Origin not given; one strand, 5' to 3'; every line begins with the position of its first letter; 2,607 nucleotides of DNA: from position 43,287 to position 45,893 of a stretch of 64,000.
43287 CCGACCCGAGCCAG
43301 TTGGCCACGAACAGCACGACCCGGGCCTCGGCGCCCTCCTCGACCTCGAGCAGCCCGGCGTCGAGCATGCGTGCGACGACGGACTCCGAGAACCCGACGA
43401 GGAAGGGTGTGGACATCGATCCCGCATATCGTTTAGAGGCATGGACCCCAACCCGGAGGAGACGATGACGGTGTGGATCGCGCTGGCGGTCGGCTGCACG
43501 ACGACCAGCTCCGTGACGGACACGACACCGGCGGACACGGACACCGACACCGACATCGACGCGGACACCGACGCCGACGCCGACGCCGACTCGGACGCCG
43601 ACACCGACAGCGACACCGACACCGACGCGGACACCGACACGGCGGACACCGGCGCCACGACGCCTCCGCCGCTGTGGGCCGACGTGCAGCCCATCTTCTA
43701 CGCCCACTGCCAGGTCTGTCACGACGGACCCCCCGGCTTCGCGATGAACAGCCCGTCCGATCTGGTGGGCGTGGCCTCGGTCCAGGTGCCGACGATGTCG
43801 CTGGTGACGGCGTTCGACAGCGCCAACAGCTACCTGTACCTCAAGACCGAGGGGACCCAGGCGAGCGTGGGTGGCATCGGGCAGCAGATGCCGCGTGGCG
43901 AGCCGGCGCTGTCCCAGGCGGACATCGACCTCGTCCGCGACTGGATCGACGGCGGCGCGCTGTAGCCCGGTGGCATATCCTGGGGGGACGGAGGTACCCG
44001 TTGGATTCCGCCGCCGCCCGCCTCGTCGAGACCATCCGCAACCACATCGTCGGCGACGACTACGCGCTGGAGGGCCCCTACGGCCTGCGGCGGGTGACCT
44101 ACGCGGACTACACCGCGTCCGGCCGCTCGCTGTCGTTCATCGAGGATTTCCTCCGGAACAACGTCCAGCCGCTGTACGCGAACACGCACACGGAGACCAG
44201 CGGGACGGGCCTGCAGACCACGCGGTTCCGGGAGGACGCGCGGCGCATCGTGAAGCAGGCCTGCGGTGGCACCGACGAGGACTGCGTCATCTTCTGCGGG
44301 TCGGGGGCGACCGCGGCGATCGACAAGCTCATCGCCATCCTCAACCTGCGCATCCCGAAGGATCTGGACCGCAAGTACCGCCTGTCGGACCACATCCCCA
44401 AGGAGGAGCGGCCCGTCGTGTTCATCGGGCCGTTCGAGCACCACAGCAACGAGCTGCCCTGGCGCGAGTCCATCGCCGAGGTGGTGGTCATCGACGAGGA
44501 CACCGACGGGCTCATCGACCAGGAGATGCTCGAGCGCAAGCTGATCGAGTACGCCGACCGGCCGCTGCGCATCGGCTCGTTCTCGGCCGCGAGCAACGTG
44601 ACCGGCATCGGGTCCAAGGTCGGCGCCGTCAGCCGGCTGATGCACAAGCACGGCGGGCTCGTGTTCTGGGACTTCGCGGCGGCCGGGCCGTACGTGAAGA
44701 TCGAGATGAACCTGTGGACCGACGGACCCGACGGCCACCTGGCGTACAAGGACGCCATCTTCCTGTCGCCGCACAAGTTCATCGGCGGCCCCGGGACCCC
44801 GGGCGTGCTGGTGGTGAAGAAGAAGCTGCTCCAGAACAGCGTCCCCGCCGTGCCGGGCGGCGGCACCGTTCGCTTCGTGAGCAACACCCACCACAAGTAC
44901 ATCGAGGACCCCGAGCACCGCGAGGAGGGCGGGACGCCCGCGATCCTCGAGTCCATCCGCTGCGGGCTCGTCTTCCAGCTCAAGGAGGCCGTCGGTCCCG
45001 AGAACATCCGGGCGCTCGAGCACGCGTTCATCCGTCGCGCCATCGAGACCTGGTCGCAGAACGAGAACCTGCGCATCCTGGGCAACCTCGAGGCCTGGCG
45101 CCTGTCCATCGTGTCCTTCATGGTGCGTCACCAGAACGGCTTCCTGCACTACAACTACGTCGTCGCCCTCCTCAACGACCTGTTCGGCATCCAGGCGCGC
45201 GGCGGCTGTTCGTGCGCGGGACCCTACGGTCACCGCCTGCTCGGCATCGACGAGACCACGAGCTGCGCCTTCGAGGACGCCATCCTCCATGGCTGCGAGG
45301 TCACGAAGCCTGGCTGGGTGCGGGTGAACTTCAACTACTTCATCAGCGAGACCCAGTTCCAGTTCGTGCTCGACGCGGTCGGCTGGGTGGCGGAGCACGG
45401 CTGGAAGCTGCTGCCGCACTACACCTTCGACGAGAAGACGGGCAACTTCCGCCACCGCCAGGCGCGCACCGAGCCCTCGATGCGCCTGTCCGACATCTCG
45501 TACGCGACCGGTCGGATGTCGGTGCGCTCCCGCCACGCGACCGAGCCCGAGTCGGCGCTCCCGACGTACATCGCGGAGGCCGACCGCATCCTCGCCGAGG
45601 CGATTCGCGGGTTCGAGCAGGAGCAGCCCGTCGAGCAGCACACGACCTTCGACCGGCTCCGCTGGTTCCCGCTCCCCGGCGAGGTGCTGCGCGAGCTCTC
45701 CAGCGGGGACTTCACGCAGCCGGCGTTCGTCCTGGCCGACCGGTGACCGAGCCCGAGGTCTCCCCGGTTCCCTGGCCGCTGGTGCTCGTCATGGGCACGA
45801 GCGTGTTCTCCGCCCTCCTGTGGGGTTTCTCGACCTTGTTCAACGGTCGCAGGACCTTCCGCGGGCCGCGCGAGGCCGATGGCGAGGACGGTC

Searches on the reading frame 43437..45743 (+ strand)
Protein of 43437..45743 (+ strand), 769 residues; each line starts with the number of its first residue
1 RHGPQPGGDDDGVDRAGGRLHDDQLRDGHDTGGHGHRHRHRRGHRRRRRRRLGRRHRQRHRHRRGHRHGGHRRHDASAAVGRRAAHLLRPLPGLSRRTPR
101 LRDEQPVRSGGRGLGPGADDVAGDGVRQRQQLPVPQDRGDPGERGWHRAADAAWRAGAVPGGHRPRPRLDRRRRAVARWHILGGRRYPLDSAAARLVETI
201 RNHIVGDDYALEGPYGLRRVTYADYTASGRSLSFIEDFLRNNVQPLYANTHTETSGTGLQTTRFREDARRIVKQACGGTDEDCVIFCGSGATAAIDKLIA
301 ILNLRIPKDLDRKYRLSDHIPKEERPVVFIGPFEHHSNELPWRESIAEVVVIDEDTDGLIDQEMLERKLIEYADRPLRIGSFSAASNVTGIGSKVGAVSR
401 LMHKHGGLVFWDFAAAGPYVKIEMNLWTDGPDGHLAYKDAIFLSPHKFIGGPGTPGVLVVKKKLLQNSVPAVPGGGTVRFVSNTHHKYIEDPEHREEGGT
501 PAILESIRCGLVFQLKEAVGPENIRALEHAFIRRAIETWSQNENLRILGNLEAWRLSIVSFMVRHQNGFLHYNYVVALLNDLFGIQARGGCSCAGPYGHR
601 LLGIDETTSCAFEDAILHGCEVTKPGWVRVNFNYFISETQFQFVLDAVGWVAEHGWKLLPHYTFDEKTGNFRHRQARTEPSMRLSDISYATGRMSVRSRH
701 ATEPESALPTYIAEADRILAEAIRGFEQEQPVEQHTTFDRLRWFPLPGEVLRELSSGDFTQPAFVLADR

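Call 91: search_protein_families(library=pfam, proteins=[window:43437-45743:+], max_evalue=0.0001)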
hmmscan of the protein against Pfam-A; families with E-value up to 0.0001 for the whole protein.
window:43437-45743:+ (769 aa): 1 family
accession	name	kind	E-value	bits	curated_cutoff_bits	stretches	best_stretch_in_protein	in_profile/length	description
PF00266.25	Aminotran_5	-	2.7e-36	125.8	21.5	1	222-600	2-348/371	Aminotransferase class-V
